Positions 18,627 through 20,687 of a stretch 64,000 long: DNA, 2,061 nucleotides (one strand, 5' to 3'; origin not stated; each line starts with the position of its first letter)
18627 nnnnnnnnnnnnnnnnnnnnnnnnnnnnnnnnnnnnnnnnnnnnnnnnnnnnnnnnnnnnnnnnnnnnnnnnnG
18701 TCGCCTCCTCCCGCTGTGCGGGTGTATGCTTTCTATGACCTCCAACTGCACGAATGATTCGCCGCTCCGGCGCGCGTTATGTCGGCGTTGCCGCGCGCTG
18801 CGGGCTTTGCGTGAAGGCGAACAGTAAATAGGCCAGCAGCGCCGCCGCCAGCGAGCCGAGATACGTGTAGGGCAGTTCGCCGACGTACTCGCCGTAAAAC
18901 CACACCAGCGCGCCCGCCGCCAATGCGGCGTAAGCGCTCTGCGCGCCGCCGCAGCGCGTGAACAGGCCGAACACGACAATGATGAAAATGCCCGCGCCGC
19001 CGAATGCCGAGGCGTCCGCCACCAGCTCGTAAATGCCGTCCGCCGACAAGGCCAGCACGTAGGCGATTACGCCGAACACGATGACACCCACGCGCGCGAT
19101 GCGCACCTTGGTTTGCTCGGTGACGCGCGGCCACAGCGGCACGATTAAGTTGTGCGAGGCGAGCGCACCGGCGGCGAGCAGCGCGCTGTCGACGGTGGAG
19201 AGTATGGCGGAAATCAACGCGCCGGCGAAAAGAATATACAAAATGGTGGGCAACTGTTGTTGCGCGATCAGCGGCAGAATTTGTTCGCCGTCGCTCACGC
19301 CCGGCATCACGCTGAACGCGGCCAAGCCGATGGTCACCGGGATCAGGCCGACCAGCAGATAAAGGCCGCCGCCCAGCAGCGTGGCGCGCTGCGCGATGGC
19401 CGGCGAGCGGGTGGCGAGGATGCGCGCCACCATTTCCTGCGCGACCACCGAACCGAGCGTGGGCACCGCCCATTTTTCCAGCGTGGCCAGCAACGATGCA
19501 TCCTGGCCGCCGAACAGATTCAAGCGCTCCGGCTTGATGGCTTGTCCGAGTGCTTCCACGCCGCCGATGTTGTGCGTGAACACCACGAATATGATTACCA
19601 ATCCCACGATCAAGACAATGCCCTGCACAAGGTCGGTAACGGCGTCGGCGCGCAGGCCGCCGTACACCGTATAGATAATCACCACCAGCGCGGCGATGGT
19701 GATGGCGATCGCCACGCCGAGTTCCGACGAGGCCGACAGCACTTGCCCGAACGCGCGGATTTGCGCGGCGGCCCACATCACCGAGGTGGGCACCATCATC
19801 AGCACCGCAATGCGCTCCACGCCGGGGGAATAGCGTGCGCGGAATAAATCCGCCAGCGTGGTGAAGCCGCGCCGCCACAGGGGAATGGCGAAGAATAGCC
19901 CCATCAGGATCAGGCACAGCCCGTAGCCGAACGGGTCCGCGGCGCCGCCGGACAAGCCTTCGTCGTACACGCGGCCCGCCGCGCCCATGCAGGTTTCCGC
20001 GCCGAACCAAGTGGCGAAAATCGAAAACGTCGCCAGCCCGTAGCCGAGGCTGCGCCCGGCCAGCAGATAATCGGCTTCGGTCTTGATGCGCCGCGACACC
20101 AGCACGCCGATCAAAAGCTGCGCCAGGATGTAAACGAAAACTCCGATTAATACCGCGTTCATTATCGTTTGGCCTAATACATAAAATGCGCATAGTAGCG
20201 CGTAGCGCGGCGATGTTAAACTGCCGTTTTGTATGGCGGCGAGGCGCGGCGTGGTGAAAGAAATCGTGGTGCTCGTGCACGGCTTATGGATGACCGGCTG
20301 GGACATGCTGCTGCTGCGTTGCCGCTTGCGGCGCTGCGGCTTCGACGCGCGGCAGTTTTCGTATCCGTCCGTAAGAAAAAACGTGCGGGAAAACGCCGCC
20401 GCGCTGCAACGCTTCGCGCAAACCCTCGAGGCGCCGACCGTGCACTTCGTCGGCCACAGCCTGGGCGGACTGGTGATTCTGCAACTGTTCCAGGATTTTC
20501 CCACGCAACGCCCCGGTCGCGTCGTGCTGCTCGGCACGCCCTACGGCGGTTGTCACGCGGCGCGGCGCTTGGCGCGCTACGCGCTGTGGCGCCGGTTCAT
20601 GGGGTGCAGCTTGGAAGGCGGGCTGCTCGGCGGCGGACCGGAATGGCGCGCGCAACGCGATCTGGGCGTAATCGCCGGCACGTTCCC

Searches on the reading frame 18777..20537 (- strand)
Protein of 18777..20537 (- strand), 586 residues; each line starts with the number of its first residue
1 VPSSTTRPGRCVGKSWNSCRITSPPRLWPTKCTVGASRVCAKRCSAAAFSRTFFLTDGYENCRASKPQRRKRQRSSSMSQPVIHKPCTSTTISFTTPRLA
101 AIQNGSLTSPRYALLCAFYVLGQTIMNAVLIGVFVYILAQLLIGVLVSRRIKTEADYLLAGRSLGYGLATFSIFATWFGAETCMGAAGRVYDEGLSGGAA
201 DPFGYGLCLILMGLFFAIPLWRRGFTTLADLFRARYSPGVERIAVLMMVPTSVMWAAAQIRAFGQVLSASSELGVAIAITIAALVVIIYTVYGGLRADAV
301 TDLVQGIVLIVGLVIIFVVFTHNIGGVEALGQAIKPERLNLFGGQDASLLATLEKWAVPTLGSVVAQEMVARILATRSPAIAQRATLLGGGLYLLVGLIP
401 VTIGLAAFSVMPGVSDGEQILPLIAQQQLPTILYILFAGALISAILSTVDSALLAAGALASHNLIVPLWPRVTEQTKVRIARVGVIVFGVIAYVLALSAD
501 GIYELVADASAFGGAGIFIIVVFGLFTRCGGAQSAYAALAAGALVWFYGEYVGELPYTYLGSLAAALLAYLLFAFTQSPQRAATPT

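Call 47: search_protein_families(library=pfam, proteins=[window:18777-20537:-], max_evalue=0.00001)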
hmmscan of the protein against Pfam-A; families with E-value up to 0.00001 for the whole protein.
window:18777-20537:- (586 aa): 1 family
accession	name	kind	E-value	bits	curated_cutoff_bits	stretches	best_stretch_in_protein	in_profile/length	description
PF00474.23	SSF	-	3.5e-39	135.3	22.8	1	157-540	1-404/406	Sodium:solute symporter family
